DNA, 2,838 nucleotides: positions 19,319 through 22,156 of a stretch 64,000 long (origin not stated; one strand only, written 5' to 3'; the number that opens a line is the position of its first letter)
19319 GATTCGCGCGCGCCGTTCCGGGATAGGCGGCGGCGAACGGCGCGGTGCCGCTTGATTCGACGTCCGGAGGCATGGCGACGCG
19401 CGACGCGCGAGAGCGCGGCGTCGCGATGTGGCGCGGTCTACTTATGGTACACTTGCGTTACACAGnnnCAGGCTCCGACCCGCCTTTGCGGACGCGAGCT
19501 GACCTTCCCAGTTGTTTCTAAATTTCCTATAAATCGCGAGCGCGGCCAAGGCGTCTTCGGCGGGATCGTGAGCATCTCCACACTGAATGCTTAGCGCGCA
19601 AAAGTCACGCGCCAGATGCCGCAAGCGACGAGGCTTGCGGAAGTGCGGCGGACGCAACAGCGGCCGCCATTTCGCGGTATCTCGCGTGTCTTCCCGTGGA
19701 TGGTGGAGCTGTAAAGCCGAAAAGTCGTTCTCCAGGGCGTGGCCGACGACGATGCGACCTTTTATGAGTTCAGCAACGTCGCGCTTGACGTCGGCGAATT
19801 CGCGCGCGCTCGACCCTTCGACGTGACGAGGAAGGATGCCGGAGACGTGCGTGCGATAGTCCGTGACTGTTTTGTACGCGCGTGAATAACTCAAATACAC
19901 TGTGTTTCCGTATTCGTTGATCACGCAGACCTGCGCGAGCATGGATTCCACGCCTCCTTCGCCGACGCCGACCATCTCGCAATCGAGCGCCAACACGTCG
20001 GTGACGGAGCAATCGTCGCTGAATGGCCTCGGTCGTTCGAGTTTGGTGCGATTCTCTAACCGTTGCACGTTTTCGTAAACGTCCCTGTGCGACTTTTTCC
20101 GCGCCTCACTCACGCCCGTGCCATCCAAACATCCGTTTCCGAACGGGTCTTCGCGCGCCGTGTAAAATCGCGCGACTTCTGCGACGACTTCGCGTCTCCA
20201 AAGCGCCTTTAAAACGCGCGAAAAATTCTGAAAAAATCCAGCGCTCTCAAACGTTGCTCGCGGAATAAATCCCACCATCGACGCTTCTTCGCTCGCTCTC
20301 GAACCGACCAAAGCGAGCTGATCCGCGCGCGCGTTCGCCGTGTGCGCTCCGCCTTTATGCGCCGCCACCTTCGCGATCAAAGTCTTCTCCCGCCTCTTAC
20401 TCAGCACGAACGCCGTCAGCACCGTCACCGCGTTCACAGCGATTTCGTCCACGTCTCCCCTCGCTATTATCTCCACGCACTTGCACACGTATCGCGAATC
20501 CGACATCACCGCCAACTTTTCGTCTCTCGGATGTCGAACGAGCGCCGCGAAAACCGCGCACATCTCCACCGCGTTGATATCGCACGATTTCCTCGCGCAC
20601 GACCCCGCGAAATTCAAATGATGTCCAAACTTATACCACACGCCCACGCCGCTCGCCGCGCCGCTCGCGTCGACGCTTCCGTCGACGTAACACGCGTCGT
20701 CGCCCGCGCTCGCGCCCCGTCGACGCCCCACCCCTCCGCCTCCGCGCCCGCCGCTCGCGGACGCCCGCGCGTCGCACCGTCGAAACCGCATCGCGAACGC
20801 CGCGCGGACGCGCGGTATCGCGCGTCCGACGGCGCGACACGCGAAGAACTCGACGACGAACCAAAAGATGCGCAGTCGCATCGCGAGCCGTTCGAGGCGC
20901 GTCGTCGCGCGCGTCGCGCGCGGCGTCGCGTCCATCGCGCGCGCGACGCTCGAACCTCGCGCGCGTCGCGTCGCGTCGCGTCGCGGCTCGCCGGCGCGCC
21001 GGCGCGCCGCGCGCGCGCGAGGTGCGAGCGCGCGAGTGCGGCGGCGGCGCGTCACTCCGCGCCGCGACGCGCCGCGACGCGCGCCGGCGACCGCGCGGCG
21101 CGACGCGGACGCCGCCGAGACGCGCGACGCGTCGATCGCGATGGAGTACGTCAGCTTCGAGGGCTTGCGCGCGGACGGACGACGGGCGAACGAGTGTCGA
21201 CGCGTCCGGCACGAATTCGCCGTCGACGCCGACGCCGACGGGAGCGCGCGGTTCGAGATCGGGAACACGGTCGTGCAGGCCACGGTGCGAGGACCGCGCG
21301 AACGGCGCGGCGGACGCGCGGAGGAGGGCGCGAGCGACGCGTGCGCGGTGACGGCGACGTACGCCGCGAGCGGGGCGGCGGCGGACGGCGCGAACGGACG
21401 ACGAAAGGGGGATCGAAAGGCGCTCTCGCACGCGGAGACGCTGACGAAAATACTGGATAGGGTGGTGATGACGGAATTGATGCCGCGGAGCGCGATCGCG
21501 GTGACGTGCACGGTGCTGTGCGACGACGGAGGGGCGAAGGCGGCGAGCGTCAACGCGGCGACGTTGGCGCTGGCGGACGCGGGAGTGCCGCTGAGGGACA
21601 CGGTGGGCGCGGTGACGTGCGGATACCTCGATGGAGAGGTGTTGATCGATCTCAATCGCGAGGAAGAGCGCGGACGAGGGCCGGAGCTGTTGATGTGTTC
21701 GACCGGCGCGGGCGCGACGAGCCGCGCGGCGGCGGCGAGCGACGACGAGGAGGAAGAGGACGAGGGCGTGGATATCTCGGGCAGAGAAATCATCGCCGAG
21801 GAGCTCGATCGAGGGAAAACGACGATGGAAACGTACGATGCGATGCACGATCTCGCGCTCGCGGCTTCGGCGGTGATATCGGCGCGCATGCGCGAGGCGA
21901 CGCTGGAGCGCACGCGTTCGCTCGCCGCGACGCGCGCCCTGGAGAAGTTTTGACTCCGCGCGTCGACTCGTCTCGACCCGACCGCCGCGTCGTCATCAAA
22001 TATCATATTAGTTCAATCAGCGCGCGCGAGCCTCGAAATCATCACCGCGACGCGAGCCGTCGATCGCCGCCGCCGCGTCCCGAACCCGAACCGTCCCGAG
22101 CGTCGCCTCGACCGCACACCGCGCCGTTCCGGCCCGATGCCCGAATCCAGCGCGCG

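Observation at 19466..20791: Unusual single-ORF fusion of an RNase H domain with a DEDDh 3'-5' exonuclease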

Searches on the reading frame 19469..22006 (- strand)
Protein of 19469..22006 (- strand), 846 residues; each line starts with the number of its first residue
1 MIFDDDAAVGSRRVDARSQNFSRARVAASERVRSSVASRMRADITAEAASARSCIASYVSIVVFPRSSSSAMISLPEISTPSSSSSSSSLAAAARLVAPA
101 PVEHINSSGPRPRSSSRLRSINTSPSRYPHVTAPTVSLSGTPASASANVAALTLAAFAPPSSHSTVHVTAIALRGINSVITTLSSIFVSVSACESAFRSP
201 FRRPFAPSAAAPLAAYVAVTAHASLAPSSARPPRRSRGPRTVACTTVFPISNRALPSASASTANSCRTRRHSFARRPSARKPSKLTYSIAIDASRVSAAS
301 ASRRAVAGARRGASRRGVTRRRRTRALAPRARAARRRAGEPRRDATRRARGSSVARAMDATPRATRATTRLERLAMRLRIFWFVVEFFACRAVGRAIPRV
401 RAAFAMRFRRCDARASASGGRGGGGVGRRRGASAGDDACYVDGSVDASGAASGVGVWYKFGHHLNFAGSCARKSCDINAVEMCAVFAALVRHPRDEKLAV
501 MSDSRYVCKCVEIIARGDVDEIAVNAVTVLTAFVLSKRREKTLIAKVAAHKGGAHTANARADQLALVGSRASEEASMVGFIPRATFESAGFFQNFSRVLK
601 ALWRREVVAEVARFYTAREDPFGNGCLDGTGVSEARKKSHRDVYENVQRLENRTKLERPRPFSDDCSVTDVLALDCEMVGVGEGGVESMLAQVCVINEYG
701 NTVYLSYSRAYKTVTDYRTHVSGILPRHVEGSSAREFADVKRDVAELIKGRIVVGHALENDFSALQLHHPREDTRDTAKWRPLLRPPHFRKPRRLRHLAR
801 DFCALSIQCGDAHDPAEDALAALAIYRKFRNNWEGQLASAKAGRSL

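Call 4: search_protein_families(library=pfam, proteins=[window:19469-22006:-], max_evalue=1)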
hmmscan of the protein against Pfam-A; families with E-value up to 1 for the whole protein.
window:19469-22006:- (846 aa): 2 families
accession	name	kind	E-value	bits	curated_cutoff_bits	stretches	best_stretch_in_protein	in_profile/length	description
PF00075.30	RNase_H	-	2.8e-14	53.9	25.8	1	439-566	6-137/141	RNase H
PF00929.31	RNase_T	-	2e-05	25.6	24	1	673-826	2-164/164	Exonuclease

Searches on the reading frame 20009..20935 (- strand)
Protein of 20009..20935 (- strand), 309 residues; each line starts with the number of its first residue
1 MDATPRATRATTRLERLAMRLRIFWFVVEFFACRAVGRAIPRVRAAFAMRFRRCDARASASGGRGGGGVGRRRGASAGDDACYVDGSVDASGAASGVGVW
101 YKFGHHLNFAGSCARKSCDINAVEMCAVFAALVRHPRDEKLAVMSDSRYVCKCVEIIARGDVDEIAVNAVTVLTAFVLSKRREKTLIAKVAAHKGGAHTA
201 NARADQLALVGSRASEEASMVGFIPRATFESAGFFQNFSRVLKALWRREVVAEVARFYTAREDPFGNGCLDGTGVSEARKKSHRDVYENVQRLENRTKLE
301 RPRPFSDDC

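Call 11: search_solved_structures(query=window:20009-20935:-, max_evalue=10, show_alignments=3)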
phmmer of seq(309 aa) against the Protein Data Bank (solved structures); distinct sequences matched with E-value up to 10: 1.
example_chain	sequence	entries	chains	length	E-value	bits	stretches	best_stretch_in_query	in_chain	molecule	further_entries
7e2i_G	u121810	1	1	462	1.9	11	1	43-101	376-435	Sonic hedgehog protein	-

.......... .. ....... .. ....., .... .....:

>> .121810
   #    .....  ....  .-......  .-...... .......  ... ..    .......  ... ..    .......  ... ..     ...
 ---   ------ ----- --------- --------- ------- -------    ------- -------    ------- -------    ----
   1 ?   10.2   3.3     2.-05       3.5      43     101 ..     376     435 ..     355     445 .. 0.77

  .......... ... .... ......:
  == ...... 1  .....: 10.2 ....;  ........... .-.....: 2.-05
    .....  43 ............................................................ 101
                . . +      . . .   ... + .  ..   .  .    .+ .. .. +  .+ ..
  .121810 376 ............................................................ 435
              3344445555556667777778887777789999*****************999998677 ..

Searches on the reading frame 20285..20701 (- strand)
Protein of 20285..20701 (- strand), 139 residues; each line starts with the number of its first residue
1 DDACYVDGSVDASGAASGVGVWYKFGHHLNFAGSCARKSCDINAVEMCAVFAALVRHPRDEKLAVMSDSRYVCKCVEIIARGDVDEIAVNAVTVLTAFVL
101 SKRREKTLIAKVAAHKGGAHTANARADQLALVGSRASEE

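Call 15: search_solved_structures(query=A2, max_evalue=1, show_alignments=3)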
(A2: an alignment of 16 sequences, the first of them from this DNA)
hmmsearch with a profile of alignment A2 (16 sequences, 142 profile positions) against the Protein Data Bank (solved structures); distinct sequences matched with E-value up to 1: 170 (the best 60 are shown).
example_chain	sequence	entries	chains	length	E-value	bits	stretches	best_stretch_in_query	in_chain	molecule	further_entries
2qk9_A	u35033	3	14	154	1.8e-14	56.9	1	5-140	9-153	Ribonuclease H1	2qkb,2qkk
8swb_A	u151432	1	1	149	2e-14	56.8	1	6-139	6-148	Ribonuclease H1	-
6vrd_A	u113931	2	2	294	6.6e-14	55.1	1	6-140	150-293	Ribonuclease H1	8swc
1f21_A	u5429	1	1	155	2.8e-10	43.4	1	3-137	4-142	RIBONUCLEASE HI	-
4ly7_A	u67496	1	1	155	3e-10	43.2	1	3-138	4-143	Ribonuclease H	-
1g15_A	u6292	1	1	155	3.2e-10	43.1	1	3-137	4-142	RIBONUCLEASE HI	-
1jxb_A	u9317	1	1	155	5.4e-10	42.4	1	3-137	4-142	Ribonuclease HI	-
2e4l_A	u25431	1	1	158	6.4e-10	42.2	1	6-140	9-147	Ribonuclease HI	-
3h08_A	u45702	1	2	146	9.1e-10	41.7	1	5-139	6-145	Rnh (Ribonuclease H)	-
1gob_A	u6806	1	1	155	1.1e-09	41.4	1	3-137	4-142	RIBONUCLEASE H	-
3aa4_A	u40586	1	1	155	1.2e-09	41.3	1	3-137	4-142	Ribonuclease HI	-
3aa3_A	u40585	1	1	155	1.5e-09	41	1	3-137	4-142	Ribonuclease HI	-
3aa2_A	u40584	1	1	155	1.6e-09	40.9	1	3-137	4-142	Ribonuclease HI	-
2zqb_A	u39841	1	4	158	2.4e-09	40.3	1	6-140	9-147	Ribonuclease HI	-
2z1j_A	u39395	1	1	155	3.8e-09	39.7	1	4-138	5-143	Ribonuclease HI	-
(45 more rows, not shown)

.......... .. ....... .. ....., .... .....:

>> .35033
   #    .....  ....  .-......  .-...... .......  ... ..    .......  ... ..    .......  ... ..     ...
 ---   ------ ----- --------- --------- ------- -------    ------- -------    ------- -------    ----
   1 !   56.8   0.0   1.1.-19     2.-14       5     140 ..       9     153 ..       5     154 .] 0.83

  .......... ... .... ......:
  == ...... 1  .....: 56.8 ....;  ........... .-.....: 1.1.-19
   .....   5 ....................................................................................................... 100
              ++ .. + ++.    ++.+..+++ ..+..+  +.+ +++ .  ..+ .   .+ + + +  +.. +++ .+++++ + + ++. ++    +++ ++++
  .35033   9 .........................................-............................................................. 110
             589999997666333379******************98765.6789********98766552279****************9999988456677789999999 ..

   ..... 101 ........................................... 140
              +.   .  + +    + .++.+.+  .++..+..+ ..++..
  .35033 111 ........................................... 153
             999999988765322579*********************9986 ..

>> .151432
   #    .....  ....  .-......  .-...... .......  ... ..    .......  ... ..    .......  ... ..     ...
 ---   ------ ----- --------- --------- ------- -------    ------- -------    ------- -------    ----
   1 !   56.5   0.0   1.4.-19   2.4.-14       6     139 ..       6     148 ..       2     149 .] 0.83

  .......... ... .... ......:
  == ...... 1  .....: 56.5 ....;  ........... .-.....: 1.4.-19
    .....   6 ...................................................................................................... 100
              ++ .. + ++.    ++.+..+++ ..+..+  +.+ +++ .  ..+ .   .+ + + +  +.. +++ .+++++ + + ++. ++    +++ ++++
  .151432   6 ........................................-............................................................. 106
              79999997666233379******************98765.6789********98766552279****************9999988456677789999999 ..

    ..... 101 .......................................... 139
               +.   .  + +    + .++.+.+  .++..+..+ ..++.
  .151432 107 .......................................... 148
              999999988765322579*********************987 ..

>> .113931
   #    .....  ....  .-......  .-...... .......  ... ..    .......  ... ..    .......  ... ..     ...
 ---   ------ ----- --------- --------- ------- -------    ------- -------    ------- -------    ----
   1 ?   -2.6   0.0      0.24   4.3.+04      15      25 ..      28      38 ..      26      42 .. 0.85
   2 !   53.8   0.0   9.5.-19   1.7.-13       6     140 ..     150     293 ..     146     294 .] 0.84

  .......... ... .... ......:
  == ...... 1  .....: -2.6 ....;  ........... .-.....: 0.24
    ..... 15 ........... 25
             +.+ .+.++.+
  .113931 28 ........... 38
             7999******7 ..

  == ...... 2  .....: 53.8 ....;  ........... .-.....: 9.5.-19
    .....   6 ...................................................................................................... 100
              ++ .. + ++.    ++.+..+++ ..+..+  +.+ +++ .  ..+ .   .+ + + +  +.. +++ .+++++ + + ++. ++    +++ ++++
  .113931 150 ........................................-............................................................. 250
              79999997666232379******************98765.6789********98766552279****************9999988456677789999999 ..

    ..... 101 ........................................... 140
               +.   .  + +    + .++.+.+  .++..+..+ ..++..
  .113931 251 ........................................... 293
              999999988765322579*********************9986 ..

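Call 45: find_homologous_proteins(query=A2, max_evalue=0.001)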
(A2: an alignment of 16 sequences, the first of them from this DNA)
Query A2 (16 sequences) (139 aa, profile of the alignment): 27 proteins with E <= 0.001 among 8000 candidates.
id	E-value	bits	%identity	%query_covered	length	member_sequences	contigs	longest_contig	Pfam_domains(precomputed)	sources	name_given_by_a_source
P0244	9.5e-46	173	38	53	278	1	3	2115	PF00075.31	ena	-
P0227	2.7e-45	172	40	55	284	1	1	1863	PF00075.31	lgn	-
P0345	3.8e-45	171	31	91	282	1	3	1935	PF00075.31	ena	-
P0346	8.4e-32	128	41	62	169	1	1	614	-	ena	-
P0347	1.1e-31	127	40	58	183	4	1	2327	-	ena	-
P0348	1.1e-30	124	49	59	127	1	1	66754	PF00075.31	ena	-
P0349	1.8e-30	123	40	58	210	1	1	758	PF00075.31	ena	-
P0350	2.3e-30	123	48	59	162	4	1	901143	PF00075.31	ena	-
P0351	9.8e-30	121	37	67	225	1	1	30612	PF00075.31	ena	-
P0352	5.0e-29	119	35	51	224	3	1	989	-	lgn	-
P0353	3.3e-28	116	35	51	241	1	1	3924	-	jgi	jgi:hypothetical protein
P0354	3.5e-27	113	77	83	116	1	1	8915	-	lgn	-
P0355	5.2e-27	112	38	55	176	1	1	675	PF00075.31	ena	-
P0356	5.4e-26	109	34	55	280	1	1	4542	-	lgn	-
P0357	2.8e-25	107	33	58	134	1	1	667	-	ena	-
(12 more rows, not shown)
